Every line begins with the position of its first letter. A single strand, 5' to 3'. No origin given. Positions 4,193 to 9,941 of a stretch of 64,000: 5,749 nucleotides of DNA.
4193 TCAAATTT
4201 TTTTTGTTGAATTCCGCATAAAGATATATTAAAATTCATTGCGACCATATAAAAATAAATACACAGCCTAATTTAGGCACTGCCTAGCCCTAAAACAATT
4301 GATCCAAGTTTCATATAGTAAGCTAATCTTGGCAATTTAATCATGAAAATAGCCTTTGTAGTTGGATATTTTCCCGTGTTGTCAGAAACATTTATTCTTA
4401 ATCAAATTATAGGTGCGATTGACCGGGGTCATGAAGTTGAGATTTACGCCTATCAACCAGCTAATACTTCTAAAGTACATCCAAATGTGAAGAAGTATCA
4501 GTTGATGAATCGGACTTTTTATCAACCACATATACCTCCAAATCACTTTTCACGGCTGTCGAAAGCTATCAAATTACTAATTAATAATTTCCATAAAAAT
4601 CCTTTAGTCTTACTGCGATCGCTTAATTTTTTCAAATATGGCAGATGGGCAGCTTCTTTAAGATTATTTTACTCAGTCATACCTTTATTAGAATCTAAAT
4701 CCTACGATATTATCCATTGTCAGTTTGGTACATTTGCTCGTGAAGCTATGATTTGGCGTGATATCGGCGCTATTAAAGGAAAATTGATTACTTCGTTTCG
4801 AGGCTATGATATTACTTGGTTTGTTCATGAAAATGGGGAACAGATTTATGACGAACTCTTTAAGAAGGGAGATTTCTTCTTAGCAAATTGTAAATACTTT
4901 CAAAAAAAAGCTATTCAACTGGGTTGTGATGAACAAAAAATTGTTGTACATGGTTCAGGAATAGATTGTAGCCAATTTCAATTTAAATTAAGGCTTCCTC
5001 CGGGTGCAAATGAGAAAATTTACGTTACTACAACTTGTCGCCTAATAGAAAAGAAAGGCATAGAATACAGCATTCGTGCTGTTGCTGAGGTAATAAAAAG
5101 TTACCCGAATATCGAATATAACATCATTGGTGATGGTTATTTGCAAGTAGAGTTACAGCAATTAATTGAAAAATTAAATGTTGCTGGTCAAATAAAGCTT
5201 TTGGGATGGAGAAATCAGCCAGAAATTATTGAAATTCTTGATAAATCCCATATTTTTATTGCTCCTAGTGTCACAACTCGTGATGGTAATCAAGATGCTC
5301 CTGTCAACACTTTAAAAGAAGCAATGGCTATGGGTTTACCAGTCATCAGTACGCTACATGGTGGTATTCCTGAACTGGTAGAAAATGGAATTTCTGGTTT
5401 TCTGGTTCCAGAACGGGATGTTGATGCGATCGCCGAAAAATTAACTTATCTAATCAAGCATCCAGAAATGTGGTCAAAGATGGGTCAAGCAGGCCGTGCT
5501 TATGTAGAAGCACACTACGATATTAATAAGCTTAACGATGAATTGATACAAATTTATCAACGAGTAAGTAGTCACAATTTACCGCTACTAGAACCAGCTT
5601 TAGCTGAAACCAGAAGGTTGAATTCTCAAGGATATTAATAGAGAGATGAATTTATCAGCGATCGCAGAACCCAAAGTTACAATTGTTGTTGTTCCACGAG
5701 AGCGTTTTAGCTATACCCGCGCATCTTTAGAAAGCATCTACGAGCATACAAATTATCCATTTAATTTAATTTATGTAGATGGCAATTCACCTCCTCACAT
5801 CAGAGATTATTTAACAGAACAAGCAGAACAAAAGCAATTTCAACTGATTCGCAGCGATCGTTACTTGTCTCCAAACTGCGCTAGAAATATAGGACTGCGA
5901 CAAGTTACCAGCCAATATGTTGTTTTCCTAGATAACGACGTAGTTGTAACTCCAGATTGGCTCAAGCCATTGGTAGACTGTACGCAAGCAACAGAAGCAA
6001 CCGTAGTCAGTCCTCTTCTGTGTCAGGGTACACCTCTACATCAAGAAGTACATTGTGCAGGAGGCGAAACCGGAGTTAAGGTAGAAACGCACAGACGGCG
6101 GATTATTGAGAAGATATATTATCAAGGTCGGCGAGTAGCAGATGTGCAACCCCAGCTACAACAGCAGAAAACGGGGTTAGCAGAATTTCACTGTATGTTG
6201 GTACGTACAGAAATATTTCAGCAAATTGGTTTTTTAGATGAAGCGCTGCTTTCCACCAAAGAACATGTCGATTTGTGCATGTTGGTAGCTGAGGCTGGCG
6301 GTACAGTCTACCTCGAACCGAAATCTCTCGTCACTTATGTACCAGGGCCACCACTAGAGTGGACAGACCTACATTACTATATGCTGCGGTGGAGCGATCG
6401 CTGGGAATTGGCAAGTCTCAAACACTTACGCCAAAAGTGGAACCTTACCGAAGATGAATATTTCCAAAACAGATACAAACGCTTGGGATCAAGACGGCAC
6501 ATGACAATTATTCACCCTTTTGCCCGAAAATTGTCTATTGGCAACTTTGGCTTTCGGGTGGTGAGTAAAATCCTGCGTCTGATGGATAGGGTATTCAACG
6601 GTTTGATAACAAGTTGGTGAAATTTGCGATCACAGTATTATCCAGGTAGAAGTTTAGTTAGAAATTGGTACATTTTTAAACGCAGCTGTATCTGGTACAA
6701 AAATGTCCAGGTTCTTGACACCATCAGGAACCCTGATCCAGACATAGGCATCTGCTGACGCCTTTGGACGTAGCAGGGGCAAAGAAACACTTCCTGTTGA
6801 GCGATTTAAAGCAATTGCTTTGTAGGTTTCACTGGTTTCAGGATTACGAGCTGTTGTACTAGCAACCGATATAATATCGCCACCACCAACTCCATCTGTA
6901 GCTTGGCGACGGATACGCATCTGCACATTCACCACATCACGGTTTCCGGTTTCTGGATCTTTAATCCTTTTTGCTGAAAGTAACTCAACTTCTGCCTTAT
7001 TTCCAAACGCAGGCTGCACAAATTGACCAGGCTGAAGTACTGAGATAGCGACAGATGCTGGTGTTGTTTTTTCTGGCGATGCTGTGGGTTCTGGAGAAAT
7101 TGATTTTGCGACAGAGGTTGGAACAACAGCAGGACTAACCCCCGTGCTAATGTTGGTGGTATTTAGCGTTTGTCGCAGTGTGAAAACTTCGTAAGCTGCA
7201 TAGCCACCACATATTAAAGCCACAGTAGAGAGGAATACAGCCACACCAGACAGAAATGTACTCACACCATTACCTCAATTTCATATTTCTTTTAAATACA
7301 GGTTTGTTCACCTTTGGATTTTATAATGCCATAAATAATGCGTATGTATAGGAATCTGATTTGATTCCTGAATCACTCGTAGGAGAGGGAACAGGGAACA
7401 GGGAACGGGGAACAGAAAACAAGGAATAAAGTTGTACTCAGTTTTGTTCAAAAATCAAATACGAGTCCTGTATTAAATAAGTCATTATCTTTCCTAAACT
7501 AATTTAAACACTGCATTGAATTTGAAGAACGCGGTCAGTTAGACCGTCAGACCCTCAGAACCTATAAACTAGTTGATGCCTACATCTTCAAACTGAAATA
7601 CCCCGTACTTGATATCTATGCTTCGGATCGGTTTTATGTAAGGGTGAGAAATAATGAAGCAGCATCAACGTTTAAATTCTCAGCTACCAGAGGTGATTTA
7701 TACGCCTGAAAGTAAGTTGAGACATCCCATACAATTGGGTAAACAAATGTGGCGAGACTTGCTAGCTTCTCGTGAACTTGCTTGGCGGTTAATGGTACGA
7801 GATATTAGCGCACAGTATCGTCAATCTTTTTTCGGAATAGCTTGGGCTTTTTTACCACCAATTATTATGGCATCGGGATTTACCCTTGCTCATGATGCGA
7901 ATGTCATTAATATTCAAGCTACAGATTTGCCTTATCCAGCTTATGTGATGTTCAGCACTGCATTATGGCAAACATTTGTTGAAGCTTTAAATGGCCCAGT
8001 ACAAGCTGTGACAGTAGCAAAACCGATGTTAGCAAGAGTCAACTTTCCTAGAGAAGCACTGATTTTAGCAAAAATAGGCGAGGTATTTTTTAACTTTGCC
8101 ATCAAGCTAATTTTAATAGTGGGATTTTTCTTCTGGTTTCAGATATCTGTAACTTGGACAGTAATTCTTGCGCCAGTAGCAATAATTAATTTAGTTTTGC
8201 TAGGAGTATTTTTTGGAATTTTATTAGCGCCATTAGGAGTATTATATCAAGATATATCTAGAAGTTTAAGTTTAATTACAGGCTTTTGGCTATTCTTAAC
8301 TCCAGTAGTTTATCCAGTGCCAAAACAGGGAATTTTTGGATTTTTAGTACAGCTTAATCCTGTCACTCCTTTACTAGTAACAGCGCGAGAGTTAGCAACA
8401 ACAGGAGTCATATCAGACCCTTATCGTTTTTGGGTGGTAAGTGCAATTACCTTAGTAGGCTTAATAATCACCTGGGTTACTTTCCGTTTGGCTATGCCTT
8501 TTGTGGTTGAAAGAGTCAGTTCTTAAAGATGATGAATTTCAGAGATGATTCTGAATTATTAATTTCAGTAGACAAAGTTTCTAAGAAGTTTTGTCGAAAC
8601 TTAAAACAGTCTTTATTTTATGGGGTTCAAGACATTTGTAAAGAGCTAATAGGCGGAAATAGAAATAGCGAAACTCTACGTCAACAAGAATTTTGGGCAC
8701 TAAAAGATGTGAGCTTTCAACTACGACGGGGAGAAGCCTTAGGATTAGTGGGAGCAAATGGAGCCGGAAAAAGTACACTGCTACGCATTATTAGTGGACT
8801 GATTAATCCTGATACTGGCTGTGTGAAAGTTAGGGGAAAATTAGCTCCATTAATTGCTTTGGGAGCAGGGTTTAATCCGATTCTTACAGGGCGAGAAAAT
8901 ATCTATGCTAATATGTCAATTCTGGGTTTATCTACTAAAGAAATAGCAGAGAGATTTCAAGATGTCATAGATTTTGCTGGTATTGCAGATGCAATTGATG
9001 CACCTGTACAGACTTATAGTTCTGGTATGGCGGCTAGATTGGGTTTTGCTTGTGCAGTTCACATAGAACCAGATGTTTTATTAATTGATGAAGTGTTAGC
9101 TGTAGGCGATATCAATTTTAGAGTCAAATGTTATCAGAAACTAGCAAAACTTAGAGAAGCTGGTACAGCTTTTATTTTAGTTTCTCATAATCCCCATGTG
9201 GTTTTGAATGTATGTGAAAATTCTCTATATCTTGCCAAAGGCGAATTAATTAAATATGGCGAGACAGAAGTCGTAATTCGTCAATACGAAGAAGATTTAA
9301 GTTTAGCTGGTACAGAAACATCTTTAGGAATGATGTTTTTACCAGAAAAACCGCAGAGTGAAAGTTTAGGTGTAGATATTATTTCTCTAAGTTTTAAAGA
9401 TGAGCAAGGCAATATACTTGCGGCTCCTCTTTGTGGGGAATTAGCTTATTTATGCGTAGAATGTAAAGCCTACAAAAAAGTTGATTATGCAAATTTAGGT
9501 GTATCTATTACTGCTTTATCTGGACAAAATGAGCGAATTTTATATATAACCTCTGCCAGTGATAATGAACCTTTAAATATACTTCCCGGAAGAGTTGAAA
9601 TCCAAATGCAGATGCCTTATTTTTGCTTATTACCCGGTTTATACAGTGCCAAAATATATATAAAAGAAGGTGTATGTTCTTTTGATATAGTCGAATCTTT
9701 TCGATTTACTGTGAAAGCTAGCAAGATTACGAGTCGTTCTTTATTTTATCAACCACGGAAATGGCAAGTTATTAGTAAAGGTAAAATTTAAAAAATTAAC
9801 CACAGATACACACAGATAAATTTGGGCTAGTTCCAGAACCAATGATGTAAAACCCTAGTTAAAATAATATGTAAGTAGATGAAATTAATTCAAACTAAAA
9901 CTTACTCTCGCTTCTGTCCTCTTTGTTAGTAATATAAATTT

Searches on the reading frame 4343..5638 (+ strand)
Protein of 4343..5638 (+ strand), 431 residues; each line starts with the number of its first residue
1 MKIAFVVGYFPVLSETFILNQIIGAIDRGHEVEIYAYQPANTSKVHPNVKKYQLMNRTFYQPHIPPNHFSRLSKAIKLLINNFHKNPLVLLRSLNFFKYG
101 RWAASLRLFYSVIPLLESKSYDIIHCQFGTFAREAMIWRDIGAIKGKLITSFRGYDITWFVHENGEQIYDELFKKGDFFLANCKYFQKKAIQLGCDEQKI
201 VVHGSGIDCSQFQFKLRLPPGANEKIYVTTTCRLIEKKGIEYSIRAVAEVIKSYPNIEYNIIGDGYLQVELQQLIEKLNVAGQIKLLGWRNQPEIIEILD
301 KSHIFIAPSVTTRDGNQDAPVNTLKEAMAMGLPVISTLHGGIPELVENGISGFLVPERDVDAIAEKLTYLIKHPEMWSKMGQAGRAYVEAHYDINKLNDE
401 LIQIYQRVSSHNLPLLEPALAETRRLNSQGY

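Call 21: search_protein_families(library=pfam, proteins=[window:4343-5638:+], max_evalue=0.0001)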
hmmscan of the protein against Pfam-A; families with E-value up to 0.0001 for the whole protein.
window:4343-5638:+ (431 aa): 4 families
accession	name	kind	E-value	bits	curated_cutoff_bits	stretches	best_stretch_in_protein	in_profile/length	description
PF00534.26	Glycos_transf_1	-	2.7e-31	108.8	26.4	1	223-385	13-170/172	Glycosyl transferases group 1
PF13692.12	Glyco_trans_1_4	-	2.1e-29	103.1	27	1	228-372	4-141/142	Glycosyl transferases group 1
PF13439.12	Glyco_transf_4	-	4.1e-12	46.9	28.5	1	15-210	5-169/170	Glycosyltransferase Family 4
PF13524.12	Glyco_trans_1_2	-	4.8e-12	46.5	25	1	250-397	9-138/144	Glycosyl transferase-like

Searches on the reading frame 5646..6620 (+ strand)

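Call 21: search_protein_families(library=pfam, proteins=[window:5646-6620:+], max_evalue=0.0001)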
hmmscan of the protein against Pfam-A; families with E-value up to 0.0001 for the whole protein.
window:5646-6620:+ (324 aa): 4 families
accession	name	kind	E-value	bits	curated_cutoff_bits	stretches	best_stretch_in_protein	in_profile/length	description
PF00535.33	Glycos_transf_2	-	1.3e-18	68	23.3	1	13-128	2-120/168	Glycosyl transferase family 2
PF13641.12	Glyco_tranf_2_3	-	1.5e-10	41.9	27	1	9-250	1-228/230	Glycosyltransferase like family 2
PF10111.15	Glyco_tranf_2_2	-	1.3e-05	25.3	27.3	1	29-112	17-105/276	Glycosyltransferase like family 2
PF13632.12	Glyco_trans_2_3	-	5.4e-05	23.5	27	0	91-294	1-166/198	Glycosyl transferase family group 2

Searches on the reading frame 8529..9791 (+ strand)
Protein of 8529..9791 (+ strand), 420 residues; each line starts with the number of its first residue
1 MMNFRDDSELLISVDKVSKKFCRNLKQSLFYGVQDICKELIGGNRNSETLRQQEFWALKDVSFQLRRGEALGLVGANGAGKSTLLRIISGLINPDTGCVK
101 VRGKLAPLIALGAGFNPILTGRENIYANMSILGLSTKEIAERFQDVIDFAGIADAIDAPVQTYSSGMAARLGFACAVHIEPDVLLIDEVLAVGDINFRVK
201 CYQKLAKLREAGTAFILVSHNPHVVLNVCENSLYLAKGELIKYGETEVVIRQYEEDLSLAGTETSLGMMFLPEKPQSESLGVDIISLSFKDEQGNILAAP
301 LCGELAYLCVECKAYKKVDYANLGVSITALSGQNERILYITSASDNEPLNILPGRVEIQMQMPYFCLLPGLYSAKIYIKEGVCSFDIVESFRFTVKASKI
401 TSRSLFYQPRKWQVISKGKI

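Call 21: search_protein_families(library=pfam, proteins=[window:8529-9791:+], max_evalue=0.0001)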
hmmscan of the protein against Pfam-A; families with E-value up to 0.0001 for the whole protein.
window:8529-9791:+ (420 aa): 3 families
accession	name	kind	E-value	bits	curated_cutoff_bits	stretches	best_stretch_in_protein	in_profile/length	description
PF00005.33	ABC_tran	-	3.6e-22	79.9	25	1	58-189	1-135/137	ABC transporter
PF14524.12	Wzt_C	-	2.4e-06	28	30.4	1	277-396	5-130/143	Wzt C-terminal domain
PF13304.12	AAA_21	-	6.8e-05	23.5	27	0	72-92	3-23/304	AAA domain, putative AbiEii toxin, Type IV TA system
